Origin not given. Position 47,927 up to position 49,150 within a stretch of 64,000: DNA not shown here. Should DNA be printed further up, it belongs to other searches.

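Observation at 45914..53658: Second, unassigned N-heterocycle module: NicC-like oxygenase, PuuE-like and M20 hydrolases, opposite a THI5-like importer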

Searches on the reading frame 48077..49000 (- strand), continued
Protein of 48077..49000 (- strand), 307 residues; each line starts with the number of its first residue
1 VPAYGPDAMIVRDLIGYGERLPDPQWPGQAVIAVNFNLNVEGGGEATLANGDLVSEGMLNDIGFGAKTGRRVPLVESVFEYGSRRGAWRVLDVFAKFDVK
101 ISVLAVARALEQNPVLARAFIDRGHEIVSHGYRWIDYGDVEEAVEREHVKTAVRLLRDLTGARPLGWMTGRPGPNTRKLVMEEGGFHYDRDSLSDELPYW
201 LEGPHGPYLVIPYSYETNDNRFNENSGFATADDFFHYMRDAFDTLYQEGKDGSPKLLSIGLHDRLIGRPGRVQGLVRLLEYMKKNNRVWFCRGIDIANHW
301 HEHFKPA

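Call 69: search_protein_families(library=ncbifam, proteins=[L019:3744-4790:+, L019:4791-5948:+, L019:5963-6778:+, L019:6862-7986:+, L019:9194-9904:+, L019:9966-10820:+, L019:10817-12292:+, L019:13592-15298:+, L020:9937-11070:+, L019:2830-3594:+], max_evalue=1e-8)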
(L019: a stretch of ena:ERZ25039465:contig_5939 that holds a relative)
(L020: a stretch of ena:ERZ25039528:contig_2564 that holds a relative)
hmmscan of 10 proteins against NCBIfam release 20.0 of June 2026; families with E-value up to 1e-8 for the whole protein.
L019:3744-4790:+ (348 aa): 0 families

L019:4791-5948:+ (385 aa): 25 families
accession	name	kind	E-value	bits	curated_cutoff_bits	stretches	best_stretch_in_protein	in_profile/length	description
NF006021.0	PRK08163.1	equivalog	8.1e-68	229.2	459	1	4-347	5-348/398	3-hydroxybenzoate 6-monooxygenase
NF005313.0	PRK06847.1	subfamily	1.8e-57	195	372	1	6-350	6-345/375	hypothetical protein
NF005720.0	PRK07538.1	subfamily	1.4e-54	185.6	400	1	5-347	3-359/418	hypothetical protein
NF005243.0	PRK06753.1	equivalog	3.6e-51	174.2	365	1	6-349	2-331/374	hypothetical protein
NF033623.1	urate_HpxO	equivalog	6.6e-50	170.1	500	1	7-345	2-335/381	FAD-dependent urate hydroxylase HpxO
NF005062.0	PRK06475.1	equivalog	9.4e-46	156.4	524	1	6-351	5-356/401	FAD-binding protein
NF005566.0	PRK07236.1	subfamily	2.7e-40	138.5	333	2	3-195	5-186/386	hypothetical protein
TIGR03219.1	salicylate_mono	equivalog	2.8e-38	131.6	446.35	1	5-350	1-367/414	salicylate 1-monooxygenase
NF005761.0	PRK07588.1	equivalog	1.5e-26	93.3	454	1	6-355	2-348/392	FAD-binding domain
NF004829.0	PRK06183.1-3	subfamily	1.1e-19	70.6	390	1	4-169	8-181/520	bifunctional 3-(3-hydroxy-phenyl)propionate/3-hydroxycinnamic acid hydroxylase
NF004523.0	PRK05868.1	equivalog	3.1e-18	65.7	536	1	7-192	4-189/372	FAD-binding protein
NF033476.1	tet_destruct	subfamily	1e-17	64.2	550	1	6-187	5-183/386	tetracycline destructase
NF033111.2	tet_monoox_X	exception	7.4e-15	54.9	750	1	4-170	6-169/378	tetracycline-inactivating monooxygenase Tet(X)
NF006002.0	PRK08132.1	subfamily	9.6e-14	50.6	416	1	5-169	26-193/552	FAD-dependent oxidoreductase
NF005452.0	PRK07045.1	equivalog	1.4e-13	50.5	397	1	7-341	8-343/388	putative monooxygenase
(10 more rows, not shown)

L019:5963-6778:+ (271 aa): 0 families

L019:6862-7986:+ (374 aa): 35 families (the best 25 are shown)
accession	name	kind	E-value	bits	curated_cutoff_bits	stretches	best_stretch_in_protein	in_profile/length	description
NF006021.0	PRK08163.1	equivalog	2.2e-57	194.9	459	1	2-345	3-348/398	3-hydroxybenzoate 6-monooxygenase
NF005313.0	PRK06847.1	subfamily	7.6e-54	183.1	372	1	2-349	2-346/375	hypothetical protein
NF005243.0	PRK06753.1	equivalog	1.5e-46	159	365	1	6-347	2-331/374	hypothetical protein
NF005720.0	PRK07538.1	subfamily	7.9e-46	156.8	400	1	5-345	3-359/418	hypothetical protein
NF005062.0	PRK06475.1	equivalog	3.3e-43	148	524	1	6-351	5-358/401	FAD-binding protein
NF033623.1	urate_HpxO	equivalog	4.4e-42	144.4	500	1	7-343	2-335/381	FAD-dependent urate hydroxylase HpxO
NF005566.0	PRK07236.1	subfamily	2.2e-36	125.6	333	1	3-195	5-186/386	hypothetical protein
TIGR03219.1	salicylate_mono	equivalog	3.4e-36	124.8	446.35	1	6-350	2-369/414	salicylate 1-monooxygenase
NF005761.0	PRK07588.1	equivalog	2.4e-27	95.9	454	1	6-353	2-348/392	FAD-binding domain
NF004523.0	PRK05868.1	equivalog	1.5e-23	83.2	536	1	7-334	4-332/372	FAD-binding protein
NF033476.1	tet_destruct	subfamily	8.8e-20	71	550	1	5-177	4-173/386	tetracycline destructase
NF005452.0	PRK07045.1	equivalog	3.3e-19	69.1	397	1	7-337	8-341/388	putative monooxygenase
NF004829.0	PRK06183.1-3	subfamily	1.3e-15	57.1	390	1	4-169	8-181/520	bifunctional 3-(3-hydroxy-phenyl)propionate/3-hydroxycinnamic acid hydroxylase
NF006101.0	PRK08255.1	equivalog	2.8e-15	55.5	1078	0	247-347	230-332/768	bifunctional salicylyl-CoA 5-hydroxylase/oxidoreductase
NF005691.0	PRK07494.1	equivalog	3e-15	55.7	459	0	3-167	7-172/404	UbiH/UbiF family hydroxylase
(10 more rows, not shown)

L019:9194-9904:+ (236 aa): 4 families
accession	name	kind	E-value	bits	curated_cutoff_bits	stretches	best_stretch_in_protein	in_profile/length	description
TIGR03567.1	FMN_reduc_SsuE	equivalog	5.7e-56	189.1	164.05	1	8-172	4-169/171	NADPH-dependent FMN reductase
NF007859.0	PRK10569.1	equivalog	3.4e-41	141.1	225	1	8-175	5-172/191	NADPH-dependent FMN reductase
TIGR04037.1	LLM_duo_CE1759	subfamily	2.5e-21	76.3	175.9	1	30-152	29-155/199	CE1759 family FMN reductase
TIGR03566.1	FMN_reduc_MsuE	equivalog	1.2e-20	74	212.5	1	8-161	4-157/174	FMN reductase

L019:9966-10820:+ (284 aa): 7 families
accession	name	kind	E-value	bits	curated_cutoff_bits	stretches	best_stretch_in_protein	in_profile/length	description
NF041019.1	glyceraldDH_beta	equivalog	5.9e-74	248.8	350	1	1-281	1-279/280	glyceraldehyde dehydrogenase subunit beta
NF043083.1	XdhB_XDHase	equivalog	1e-37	129.8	310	1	8-283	7-284/289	xanthine dehydrogenase subunit XdhB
TIGR02963.1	xanthine_xdhA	equivalog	3.5e-35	121.5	467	1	9-280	196-466/468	xanthine dehydrogenase small subunit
NF007427.0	PRK09971.1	equivalog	2.5e-33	115.6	287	1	8-283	7-284/292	xanthine dehydrogenase FAD-binding subunit XdhB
TIGR03195.1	4hydrxCoA_B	equivalog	1.2e-28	100.2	404.55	2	131-280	167-317/321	4-hydroxybenzoyl-CoA reductase subunit beta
TIGR03199.1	pucC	equivalog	1.3e-13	50.9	306.05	1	11-270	1-257/264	xanthine dehydrogenase subunit C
TIGR03312.1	Se_sel_red_FAD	hypoth_equivalog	2e-13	50.1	241.5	1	8-275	4-243/257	molybdopterin-dependent oxidoreductase FAD-binding subunit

L019:10817-12292:+ (491 aa): 13 families
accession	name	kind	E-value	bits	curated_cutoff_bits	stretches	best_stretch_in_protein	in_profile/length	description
NF041018.1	glyceraldDH_alpha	equivalog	4.6e-96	322.9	790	1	3-441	2-446/741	glyceraldehyde dehydrogenase subunit alpha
NF040766.1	CODH_aero_grp5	exception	8.1e-90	302.1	950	1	3-447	4-462/785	aerobic carbon-monoxide dehydrogenase large subunit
TIGR02416.1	CO_dehy_Mo_lg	equivalog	2.8e-67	227.5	991.15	1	12-434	1-442/770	aerobic carbon-monoxide dehydrogenase large subunit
NF043082.1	XdhA_XDHase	equivalog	1.5e-49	168.8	780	1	4-393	1-396/758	xanthine dehydrogenase subunit XdhA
NF007426.0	PRK09970.1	equivalog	6.7e-48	163.3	916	1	3-390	5-396/761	xanthine dehydrogenase molybdenum-binding subunit XdhA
TIGR03194.1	4hydrxCoA_A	equivalog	1.8e-46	158.9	994.55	1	9-403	2-392/746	4-hydroxybenzoyl-CoA reductase subunit alpha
NF045668.1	pterin_aldehy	equivalog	1.2e-37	129.5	1100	1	57-412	238-589/905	molybdopterin-dependent aldehyde oxidoreductase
TIGR03311.1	Se_dep_XDH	equivalog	2.5e-37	128.4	830.45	1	4-405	162-556/848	selenium-dependent xanthine dehydrogenase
TIGR03196.1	pucD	equivalog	4.5e-37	127.8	783.65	1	4-391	3-380/763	xanthine dehydrogenase subunit D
TIGR02965.1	xanthine_xdhB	equivalog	6.1e-36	123.9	849.5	1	55-390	60-377/758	xanthine dehydrogenase molybdopterin binding subunit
TIGR03313.1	Se_sel_red_Mo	hypoth_equivalog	3.8e-25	87.8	1101.9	1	159-389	364-588/951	molybdopterin-dependent oxidoreductase Mo/Fe-S-binding subunit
NF041671.1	peri_hyde_PaoC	equivalog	9.2e-22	77.2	1180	1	4-391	18-390/735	aldehyde oxidoreductase molybdenum-binding subunit PaoC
TIGR02969.1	mam_aldehyde_ox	subfamily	1.6e-13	49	1912.3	1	60-389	628-948/1330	aldehyde oxidase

L019:13592-15298:+ (568 aa): 13 families
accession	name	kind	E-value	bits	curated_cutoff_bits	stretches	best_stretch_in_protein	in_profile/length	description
NF041018.1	glyceraldDH_alpha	equivalog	2e-130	436.5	790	1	4-551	3-544/741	glyceraldehyde dehydrogenase subunit alpha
NF040766.1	CODH_aero_grp5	exception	8.4e-125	417.8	950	1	4-552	5-555/785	aerobic carbon-monoxide dehydrogenase large subunit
TIGR02416.1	CO_dehy_Mo_lg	equivalog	1e-82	278.6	991.15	1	12-549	1-559/770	aerobic carbon-monoxide dehydrogenase large subunit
TIGR03194.1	4hydrxCoA_A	equivalog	4.6e-76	256.8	994.55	1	18-552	11-531/746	4-hydroxybenzoyl-CoA reductase subunit alpha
NF043082.1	XdhA_XDHase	equivalog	1.1e-75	255.3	780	1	4-554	1-549/758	xanthine dehydrogenase subunit XdhA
NF007426.0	PRK09970.1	equivalog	7e-71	239.3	916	1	3-553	5-551/761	xanthine dehydrogenase molybdenum-binding subunit XdhA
TIGR03196.1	pucD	equivalog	2.4e-66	224.7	783.65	1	4-556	3-548/763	xanthine dehydrogenase subunit D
TIGR03311.1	Se_dep_XDH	equivalog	1.9e-56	191.6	830.45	1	4-553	162-681/848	selenium-dependent xanthine dehydrogenase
NF045668.1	pterin_aldehy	equivalog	1.9e-53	181.8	1100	1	30-550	204-718/905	molybdopterin-dependent aldehyde oxidoreductase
TIGR02965.1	xanthine_xdhB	equivalog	1.1e-48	166.1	849.5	1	28-552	26-534/758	xanthine dehydrogenase molybdopterin binding subunit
NF041671.1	peri_hyde_PaoC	equivalog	5.7e-45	153.9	1180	1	4-555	18-538/735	aldehyde oxidoreductase molybdenum-binding subunit PaoC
TIGR03313.1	Se_sel_red_Mo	hypoth_equivalog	2.2e-42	144.8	1101.9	1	159-556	357-751/951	molybdopterin-dependent oxidoreductase Mo/Fe-S-binding subunit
TIGR02969.1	mam_aldehyde_ox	subfamily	7.8e-27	93.2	1912.3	1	17-542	589-1094/1330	aldehyde oxidase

L020:9937-11070:+ (377 aa): 4 families
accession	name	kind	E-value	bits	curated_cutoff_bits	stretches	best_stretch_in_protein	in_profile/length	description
NF050097.1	BiurAmidohydBiuH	equivalog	3.3e-32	111.7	370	1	145-350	9-199/221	biuret amidohydrolase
TIGR03614.1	RutB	equivalog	2.8e-27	95.8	377.95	1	149-363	10-213/226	pyrimidine utilization protein B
NF008517.0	PRK11440.1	equivalog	3.3e-18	66.3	195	1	264-366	85-185/188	hydrolase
NF008623.0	PRK11609.1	equivalog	7.7e-12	45.5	174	0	288-347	131-191/213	bifunctional nicotinamidase/pyrazinamidase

L019:2830-3594:+ (254 aa): 2 families
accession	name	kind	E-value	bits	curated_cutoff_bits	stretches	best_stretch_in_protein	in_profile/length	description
TIGR02337.1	HpaR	equivalog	1.5e-11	44.2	121.2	1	125-240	17-129/130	homoprotocatechuate degradation operon regulator HpaR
NF008122.0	PRK10870.1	equivalog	3e-09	36.8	157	1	151-243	69-161/176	transcriptional repressor MprA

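Call 76: find_encoding_contigs(protein=P0309, flank=9000, max_places=3)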
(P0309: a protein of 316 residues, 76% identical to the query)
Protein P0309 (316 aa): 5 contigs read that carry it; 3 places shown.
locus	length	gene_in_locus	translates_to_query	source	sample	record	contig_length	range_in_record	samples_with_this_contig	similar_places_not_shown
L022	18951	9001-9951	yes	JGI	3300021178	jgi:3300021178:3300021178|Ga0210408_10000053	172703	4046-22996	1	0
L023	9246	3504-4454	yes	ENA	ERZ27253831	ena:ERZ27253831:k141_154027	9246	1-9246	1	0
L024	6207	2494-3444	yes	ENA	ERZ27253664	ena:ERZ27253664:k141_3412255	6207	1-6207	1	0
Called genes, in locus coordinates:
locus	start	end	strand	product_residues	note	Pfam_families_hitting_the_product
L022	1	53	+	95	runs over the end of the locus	PF00083:Sugar_tr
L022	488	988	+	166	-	PF13392:HNH_3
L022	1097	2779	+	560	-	PF00890:FAD_binding_2, PF01266:DAO (weak), PF03486:HI0933_like (weak), PF07992:Pyr_redox_2 (weak), PF12831:FAD_oxidored (weak), PF02910:Succ_DH_flav_C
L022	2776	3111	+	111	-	PF13085:Fer2_3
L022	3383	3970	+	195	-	PF02441:Flavoprotein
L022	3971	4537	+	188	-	PF09523:DUF2390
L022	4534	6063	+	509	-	PF20695:UbiD_N, PF01977:UbiD, PF20696:UbiD_C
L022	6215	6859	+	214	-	PF00300:His_Phos_1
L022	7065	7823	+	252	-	PF03328:HpcH_HpaI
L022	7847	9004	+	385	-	PF01494:FAD_binding_3, PF05834:Lycopene_cycl (weak), PF13450:NAD_binding_8 (weak)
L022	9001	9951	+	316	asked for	PF01522:Polysacc_deac_1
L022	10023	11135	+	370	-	PF01210:NAD_Gly3P_dh_N (weak), PF02558:ApbA (weak), PF02317:Octopine_DH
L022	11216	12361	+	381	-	PF00296:Bac_luciferase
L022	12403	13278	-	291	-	PF00561:Abhydrolase_1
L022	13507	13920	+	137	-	PF00190:Cupin_1 (weak), PF07883:Cupin_2, PF05899:Cupin_3 (weak)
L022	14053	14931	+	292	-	PF02798:GST_N, PF13409:GST_N_2 (faint), PF00043:GST_C, PF14497:GST_C_3 (weak), PF13410:GST_C_2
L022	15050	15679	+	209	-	PF07978:NIPSNAP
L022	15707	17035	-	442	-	PF00296:Bac_luciferase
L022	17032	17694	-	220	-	PF02798:GST_N, PF13417:GST_N_3 (weak), PF13409:GST_N_2, PF00043:GST_C (weak), PF13410:GST_C_2 (weak)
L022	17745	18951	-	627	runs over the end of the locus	PF02705:K_trans, PF22776:K_trans_C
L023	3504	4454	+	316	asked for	PF01522:Polysacc_deac_1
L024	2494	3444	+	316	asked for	PF01522:Polysacc_deac_1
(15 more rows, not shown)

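Call 77: find_encoding_contigs(protein=P0357, flank=9000, max_places=2)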
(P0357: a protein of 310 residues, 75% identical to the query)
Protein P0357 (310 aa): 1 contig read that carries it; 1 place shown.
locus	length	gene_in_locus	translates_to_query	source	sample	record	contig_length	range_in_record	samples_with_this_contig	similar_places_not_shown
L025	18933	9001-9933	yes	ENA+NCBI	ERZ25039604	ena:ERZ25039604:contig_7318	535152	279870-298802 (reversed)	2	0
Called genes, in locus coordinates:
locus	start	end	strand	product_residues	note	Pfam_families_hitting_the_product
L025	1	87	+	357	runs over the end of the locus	PF01464:SLT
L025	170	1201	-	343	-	PF02655:ATP-grasp_3 (weak), PF07478:Dala_Dala_lig_C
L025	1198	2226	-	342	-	PF15887:Peptidase_Mx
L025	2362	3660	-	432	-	PF00083:Sugar_tr, PF07690:MFS_1, PF00083:Sugar_tr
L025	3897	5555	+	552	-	PF01494:FAD_binding_3, PF21274:Rng_hyd_C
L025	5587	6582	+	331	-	PF07883:Cupin_2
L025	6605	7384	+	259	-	PF04199:Cyclase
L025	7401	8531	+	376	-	PF01494:FAD_binding_3, PF13450:NAD_binding_8 (weak)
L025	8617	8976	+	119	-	-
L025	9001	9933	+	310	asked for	PF01522:Polysacc_deac_1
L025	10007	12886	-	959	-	-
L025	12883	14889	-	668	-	PF24681:Kelch_KLHDC2_KLHL20_DRC7 (weak), PF14312:FG-GAP_2 (weak), PF01833:TIG, PF20144:TIG_SUH (faint), PF01833:TIG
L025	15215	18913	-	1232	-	PF07715:Plug, PF00593:TonB_dep_Rec_b-barrel, PF13505:OMP_b-brl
